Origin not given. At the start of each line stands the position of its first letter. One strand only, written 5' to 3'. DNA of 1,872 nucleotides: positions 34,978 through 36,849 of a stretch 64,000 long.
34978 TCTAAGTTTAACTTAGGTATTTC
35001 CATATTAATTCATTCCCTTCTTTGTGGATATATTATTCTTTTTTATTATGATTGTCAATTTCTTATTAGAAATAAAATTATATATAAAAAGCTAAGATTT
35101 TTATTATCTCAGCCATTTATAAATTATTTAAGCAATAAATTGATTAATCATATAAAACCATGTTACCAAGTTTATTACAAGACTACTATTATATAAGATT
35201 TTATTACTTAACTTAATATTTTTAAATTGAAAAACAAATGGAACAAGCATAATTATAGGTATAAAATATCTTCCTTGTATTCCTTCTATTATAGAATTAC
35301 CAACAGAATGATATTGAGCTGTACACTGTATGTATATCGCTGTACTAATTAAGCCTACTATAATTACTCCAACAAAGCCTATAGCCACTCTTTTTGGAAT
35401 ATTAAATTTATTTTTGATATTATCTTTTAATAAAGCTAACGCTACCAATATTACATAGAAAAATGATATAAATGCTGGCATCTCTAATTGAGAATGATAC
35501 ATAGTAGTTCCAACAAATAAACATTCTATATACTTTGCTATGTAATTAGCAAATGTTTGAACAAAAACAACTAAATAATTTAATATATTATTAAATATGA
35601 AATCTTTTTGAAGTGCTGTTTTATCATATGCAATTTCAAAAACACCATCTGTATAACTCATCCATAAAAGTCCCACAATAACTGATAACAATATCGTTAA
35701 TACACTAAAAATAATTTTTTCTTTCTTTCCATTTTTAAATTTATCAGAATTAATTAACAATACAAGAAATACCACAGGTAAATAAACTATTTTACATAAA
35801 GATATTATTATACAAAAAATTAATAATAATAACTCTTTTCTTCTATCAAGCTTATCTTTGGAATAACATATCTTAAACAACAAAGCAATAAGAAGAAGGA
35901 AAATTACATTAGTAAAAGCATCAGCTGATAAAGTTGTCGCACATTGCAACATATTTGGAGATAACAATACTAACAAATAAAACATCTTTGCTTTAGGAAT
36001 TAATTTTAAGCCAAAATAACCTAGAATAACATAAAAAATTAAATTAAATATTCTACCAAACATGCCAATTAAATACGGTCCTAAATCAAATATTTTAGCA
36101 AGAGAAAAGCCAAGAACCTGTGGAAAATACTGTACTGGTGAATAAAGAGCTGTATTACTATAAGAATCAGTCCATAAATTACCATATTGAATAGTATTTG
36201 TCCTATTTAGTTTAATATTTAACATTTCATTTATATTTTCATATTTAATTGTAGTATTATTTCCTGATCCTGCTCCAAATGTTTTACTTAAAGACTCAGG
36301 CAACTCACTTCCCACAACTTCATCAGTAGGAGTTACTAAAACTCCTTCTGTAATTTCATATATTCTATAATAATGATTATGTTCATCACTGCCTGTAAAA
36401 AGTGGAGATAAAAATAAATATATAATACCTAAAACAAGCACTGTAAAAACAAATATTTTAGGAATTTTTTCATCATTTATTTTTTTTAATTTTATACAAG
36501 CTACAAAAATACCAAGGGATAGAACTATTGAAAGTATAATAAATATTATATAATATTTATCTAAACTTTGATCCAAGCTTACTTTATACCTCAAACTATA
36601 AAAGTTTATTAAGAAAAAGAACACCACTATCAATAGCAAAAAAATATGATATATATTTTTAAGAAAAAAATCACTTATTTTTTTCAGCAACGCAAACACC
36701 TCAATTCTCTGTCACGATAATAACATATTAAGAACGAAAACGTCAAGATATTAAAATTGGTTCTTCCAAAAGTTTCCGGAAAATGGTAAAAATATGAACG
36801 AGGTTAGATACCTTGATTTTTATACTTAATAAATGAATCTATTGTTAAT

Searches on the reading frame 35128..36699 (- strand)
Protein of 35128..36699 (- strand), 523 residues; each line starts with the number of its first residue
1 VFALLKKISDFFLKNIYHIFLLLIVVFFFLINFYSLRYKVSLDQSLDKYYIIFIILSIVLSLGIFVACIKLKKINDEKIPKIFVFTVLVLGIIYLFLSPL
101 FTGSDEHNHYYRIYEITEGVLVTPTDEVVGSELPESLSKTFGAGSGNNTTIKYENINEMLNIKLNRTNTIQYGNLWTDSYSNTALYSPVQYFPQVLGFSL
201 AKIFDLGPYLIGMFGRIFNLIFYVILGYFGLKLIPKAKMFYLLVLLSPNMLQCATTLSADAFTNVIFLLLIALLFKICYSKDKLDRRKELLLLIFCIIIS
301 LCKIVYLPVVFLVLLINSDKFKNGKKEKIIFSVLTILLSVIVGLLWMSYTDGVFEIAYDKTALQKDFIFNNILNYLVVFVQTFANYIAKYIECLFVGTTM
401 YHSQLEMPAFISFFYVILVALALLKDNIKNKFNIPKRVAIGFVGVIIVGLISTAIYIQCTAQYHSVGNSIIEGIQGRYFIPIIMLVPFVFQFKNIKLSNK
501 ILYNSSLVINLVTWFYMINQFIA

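Call 24: search_protein_families(library=pfam, proteins=[window:35128-36699:-], max_evalue=0.001)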
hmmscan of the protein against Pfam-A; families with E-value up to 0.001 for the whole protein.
window:35128-36699:- (523 aa): 1 family
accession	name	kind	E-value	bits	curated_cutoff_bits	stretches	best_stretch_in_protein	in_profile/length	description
PF09913.15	DUF2142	-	9.7e-51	173.2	30.1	1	88-486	1-395/395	Predicted membrane protein (DUF2142)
